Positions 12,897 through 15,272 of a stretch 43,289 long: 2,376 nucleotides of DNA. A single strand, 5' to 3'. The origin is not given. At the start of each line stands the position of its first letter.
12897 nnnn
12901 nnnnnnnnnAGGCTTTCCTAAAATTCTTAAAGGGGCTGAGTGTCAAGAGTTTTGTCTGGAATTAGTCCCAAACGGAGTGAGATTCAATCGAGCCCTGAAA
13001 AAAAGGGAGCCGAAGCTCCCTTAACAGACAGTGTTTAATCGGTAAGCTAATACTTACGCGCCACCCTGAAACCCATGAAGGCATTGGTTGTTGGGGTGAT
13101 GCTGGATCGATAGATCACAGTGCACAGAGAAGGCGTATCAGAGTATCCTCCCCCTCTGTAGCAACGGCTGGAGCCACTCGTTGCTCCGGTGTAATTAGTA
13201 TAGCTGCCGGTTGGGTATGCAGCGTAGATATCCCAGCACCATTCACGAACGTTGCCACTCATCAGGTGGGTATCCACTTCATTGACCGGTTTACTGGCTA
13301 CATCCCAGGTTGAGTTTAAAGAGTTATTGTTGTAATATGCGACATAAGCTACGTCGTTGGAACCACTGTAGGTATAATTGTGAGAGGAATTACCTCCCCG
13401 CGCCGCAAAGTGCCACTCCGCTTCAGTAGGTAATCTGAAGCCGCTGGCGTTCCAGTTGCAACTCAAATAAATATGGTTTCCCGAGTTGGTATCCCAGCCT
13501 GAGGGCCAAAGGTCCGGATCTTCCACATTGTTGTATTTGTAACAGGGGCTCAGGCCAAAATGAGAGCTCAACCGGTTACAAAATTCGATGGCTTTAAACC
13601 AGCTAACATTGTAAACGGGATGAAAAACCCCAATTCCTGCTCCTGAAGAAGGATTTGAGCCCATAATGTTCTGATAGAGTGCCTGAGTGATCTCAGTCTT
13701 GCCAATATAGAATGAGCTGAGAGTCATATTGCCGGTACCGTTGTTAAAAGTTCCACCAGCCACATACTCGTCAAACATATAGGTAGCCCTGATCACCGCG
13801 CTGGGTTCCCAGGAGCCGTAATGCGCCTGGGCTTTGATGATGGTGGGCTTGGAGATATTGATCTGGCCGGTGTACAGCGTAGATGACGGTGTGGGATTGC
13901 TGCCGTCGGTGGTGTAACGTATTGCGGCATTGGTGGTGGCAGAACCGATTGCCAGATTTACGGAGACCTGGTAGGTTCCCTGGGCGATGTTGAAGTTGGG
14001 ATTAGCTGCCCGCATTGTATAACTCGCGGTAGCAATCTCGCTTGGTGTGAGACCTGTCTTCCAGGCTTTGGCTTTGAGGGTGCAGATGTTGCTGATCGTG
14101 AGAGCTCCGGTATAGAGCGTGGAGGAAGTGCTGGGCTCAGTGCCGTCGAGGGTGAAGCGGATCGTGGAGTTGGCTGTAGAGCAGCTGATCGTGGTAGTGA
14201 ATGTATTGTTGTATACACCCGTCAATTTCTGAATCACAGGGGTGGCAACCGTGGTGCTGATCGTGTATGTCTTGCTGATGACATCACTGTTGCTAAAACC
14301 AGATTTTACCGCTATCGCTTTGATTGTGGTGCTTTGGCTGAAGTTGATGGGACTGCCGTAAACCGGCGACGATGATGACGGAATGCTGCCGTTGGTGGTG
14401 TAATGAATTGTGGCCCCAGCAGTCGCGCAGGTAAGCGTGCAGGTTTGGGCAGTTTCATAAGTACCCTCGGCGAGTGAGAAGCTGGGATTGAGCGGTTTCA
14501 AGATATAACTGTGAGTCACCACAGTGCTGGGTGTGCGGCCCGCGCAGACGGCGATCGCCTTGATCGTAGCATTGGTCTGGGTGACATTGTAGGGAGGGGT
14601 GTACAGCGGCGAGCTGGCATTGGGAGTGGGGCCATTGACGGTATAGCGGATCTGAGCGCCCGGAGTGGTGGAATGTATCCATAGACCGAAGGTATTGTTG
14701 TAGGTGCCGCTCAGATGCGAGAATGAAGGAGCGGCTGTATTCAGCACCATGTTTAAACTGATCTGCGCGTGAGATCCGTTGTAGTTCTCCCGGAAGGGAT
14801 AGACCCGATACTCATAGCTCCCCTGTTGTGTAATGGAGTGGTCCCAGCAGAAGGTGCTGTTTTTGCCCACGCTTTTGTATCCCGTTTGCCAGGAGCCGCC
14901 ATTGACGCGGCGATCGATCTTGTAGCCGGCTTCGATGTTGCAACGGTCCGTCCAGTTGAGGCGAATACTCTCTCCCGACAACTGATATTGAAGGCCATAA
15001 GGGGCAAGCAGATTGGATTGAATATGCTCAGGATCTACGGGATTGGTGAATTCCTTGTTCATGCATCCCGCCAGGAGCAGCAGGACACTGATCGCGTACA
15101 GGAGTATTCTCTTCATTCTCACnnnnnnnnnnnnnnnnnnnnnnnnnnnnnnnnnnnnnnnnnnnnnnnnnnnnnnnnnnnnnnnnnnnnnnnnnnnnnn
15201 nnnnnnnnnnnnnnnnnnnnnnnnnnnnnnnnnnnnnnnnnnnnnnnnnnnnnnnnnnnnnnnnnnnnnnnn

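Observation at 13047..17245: Self-contained, translationally coupled exported module: a caspase-PEGA-TM protein plus an FGE-fold/CHB_HEX-repeat lipoprotein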

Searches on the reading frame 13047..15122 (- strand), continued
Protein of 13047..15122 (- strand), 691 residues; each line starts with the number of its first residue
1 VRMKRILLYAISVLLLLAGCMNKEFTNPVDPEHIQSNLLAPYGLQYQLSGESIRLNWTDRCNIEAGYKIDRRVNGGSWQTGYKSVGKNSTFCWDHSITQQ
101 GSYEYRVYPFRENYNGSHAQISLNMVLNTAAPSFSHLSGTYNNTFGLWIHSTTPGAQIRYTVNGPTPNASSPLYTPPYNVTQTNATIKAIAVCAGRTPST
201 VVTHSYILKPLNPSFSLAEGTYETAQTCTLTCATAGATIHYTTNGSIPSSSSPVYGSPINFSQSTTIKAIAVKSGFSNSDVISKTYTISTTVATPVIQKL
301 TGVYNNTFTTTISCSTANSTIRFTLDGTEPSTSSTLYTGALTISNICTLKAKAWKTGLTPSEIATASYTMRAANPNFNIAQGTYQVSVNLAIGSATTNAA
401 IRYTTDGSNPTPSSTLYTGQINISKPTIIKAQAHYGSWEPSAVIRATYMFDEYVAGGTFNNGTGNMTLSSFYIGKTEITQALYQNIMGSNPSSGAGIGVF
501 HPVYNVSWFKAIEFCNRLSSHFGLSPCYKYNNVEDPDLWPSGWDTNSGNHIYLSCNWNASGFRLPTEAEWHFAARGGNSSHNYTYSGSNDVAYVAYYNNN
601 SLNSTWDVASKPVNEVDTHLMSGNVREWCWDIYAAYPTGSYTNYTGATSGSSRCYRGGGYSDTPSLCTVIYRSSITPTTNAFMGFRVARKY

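Call 84: find_encoding_contigs(protein=P0160, flank=8000, max_places=1)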
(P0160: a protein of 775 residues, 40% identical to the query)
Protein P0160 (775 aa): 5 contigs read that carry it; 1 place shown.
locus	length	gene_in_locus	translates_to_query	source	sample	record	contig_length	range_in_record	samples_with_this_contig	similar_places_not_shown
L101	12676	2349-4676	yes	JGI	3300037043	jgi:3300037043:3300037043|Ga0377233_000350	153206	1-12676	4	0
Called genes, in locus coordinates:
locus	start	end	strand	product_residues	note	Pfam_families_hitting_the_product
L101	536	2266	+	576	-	PF01293:PEPCK_ATP (weak)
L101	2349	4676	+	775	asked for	PF13287:Fn3_assoc, PF13290:CHB_HEX_C_1, PF13287:Fn3_assoc, PF13290:CHB_HEX_C_1, PF13287:Fn3_assoc, PF13290:CHB_HEX_C_1, PF13287:Fn3_assoc, PF13290:CHB_HEX_C_1, +2 more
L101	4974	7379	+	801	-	PF13287:Fn3_assoc, PF13290:CHB_HEX_C_1, PF13287:Fn3_assoc, PF13290:CHB_HEX_C_1, PF13287:Fn3_assoc, PF13290:CHB_HEX_C_1, PF13287:Fn3_assoc, PF13290:CHB_HEX_C_1, +10 more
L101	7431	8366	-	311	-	-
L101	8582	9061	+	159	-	PF06949:DUF1292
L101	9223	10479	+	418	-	PF10342:Kre9_KNH, PF17957:Big_7 (faint), PF10342:Kre9_KNH, PF18962:Por_Secre_tail, PF13860:FlgD_ig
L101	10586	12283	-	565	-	PF01839:FG-GAP (weak), PF13517:FG-GAP_3 (weak), PF01839:FG-GAP (weak), PF13860:FlgD_ig (weak), PF18962:Por_Secre_tail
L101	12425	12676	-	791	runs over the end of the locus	PF17764:PriA_3primeBD, PF00270:DEAD, PF04851:ResIII, PF00271:Helicase_C (faint), PF18319:Zn_ribbon_PriA, PF18074:PriA_C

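Call 89: search_protein_families(library=pfam, proteins=[L100:7084-7941:+], max_evalue=0.001)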
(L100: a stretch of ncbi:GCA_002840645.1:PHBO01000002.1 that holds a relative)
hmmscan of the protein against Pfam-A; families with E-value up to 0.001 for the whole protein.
L100:7084-7941:+ (285 aa): 1 family
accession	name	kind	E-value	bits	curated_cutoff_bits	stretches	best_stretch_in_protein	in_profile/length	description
PF13568.12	OMP_b-brl_2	-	2.5e-06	28.1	27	1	68-259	29-169/175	Outer membrane protein beta-barrel domain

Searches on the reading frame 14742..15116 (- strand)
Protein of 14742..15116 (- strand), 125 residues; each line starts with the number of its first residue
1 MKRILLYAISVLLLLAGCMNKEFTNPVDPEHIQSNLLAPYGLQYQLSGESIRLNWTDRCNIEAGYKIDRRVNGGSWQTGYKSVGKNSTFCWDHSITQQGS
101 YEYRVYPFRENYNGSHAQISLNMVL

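Call 82: search_protein_families(library=pfam, proteins=[window:14742-15116:-], max_evalue=10)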
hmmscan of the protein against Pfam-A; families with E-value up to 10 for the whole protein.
window:14742-15116:- (125 aa): 2 families
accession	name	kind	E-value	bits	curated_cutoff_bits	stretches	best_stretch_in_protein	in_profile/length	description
PF08139.17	LPAM_1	-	0.0066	17.3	20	1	1-18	1-17/18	Prokaryotic membrane lipoprotein lipid attachment site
PF20101.4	DUF6491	-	0.24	11.9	27.5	1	1-39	1-41/138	Family of unknown function (DUF6491)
